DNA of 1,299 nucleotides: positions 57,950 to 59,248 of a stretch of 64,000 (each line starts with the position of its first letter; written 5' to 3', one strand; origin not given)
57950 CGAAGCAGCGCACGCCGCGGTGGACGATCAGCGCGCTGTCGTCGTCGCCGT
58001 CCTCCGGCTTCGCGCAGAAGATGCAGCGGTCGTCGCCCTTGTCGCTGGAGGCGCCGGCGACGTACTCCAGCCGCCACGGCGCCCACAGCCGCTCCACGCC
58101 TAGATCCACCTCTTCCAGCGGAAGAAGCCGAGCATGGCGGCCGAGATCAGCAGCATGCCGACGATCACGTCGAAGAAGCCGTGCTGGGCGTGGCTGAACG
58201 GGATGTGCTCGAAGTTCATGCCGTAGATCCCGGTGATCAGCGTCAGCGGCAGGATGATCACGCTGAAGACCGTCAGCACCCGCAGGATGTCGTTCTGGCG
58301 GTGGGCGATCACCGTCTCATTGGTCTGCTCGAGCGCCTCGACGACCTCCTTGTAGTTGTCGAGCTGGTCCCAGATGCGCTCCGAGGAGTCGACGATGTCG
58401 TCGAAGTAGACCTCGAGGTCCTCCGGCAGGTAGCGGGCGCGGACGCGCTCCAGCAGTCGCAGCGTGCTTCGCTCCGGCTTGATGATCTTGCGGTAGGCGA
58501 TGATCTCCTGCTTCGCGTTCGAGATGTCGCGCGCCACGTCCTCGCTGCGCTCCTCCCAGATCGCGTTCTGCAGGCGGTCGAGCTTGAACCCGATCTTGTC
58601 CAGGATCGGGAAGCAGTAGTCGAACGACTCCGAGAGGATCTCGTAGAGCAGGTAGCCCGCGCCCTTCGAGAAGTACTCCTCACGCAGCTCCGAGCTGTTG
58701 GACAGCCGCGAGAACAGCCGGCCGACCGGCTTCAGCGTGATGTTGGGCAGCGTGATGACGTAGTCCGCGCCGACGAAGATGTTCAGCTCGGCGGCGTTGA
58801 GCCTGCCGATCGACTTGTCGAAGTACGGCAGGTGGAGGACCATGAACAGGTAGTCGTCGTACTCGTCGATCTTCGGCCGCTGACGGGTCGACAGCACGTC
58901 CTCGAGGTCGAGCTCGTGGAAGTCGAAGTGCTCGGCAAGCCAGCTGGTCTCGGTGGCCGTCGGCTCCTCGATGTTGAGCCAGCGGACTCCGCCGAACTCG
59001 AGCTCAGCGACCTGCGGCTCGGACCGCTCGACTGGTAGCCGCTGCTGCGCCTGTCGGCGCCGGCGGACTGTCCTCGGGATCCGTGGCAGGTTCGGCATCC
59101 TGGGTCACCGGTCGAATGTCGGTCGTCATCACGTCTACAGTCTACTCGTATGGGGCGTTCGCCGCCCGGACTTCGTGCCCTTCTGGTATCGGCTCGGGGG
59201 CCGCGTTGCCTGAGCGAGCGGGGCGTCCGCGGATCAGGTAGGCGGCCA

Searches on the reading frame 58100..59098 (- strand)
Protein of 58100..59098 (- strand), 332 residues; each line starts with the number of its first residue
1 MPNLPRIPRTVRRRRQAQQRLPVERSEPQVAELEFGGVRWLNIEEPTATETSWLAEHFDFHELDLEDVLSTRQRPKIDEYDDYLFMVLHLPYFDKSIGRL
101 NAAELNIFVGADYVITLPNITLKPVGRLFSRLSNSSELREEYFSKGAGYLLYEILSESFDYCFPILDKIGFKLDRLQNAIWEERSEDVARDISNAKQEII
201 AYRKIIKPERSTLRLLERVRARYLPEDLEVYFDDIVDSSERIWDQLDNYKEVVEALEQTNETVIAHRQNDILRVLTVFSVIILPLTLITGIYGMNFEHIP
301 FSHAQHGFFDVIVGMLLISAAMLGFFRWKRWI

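Call 47: find_encoding_contigs(protein=window:58100-59098:-, flank=10000, max_places=3)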
Protein window:58100-59098:- (332 aa): 9 contigs read that carry it; 3 places shown.
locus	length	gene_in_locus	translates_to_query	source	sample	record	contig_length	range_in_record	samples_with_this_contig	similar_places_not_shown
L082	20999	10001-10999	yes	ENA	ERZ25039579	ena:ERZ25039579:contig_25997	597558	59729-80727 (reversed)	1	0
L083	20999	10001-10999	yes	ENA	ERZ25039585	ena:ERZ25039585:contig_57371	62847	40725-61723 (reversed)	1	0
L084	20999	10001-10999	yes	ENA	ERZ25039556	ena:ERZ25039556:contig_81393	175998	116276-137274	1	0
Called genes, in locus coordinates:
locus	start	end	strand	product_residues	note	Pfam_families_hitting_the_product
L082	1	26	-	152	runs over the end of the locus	-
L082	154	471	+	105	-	-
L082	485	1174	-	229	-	-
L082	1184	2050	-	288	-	PF00491:Arginase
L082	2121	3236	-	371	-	PF18306:LDcluster4, PF03641:Lysine_decarbox, PF04657:DMT_YdcZ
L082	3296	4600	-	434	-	PF01882:DUF58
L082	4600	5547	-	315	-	PF20030:bpMoxR, PF00493:MCM (weak), PF00004:AAA (weak), PF07726:AAA_3, PF07728:AAA_5, PF17863:AAA_lid_2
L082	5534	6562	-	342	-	PF14258:DUF4350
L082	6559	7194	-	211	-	PF13559:DUF4129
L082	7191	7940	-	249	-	PF25231:DUF7847 (weak)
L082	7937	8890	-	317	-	PF06271:RDD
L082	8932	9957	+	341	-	PF28475:DUF8413, PF01944:SpoIIM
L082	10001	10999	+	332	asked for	PF01544:CorA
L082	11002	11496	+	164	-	PF11969:DcpS_C (weak), PF01230:HIT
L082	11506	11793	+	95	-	-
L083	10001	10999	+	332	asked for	PF01544:CorA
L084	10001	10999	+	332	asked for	PF01544:CorA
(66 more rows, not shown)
